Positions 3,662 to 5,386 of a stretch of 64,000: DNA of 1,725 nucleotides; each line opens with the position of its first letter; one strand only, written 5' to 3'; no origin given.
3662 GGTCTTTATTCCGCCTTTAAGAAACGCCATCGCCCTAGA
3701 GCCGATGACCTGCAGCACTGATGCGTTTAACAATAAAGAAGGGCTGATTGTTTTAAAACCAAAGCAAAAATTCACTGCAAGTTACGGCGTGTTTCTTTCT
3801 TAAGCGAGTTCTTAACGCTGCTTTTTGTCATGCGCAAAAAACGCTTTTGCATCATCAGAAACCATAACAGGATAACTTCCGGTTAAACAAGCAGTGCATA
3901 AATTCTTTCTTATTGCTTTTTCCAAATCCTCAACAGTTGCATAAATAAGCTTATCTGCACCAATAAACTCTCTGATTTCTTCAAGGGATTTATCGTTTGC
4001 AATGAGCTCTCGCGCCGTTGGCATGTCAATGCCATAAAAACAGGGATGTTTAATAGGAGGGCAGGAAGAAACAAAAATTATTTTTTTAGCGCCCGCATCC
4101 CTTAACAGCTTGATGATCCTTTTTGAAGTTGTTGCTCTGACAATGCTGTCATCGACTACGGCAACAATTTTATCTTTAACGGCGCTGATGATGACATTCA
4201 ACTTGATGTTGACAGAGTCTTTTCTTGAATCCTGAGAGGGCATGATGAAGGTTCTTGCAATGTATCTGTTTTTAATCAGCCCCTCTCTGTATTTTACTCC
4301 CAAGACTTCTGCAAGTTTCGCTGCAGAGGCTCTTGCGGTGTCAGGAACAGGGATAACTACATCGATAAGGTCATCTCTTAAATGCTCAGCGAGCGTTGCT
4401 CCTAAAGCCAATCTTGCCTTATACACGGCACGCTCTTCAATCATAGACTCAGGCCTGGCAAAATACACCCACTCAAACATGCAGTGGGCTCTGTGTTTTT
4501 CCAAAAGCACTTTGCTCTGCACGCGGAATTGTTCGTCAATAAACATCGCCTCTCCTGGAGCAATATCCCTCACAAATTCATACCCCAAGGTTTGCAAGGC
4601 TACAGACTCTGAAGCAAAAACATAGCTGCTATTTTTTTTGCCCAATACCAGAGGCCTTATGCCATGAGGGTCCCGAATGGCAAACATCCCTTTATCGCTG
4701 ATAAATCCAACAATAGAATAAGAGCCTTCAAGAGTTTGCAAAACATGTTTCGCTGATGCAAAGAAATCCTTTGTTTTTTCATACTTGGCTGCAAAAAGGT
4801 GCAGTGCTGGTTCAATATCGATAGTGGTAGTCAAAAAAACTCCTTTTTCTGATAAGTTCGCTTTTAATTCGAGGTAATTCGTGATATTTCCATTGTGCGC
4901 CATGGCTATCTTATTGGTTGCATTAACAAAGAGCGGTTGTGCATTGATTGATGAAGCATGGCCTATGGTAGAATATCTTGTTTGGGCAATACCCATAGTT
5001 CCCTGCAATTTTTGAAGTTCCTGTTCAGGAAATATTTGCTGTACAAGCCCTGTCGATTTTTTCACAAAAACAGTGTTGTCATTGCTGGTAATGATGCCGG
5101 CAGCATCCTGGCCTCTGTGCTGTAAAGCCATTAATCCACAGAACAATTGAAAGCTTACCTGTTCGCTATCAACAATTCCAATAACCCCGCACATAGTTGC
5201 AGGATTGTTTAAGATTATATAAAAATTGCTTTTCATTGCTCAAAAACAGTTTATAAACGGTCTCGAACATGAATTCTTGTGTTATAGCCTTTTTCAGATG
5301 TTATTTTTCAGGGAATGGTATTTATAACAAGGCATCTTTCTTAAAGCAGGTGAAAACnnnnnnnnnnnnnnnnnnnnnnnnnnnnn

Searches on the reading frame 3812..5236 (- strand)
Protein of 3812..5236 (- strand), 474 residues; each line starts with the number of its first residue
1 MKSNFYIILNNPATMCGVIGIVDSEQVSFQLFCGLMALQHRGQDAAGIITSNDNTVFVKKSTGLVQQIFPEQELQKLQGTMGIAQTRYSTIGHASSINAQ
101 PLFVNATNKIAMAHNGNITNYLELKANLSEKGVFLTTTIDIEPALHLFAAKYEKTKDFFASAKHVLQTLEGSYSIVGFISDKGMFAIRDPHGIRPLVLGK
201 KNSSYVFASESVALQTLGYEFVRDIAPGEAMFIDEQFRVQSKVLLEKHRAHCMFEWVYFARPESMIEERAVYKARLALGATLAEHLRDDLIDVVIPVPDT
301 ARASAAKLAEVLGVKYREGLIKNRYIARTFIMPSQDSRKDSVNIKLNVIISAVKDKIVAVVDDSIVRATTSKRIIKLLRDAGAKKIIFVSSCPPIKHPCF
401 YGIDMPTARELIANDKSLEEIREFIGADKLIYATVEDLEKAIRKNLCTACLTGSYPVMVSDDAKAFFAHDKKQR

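Call 61: search_protein_families(library=pfam, max_evalue=0.00001, proteins=[window:3812-5236:-])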
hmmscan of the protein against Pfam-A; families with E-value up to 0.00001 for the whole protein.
window:3812-5236:- (474 aa): 3 families
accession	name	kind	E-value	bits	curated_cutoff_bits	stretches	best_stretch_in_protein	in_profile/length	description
PF13537.11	GATase_7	-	9.3e-21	74.5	25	1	94-215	8-122/123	Glutamine amidotransferase domain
PF13522.11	GATase_6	-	1.2e-16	61.3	27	1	77-210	8-130/130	Glutamine amidotransferase domain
PF00156.33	Pribosyltran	-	1e-07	31.8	26.3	1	275-392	11-124/158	Phosphoribosyl transferase domain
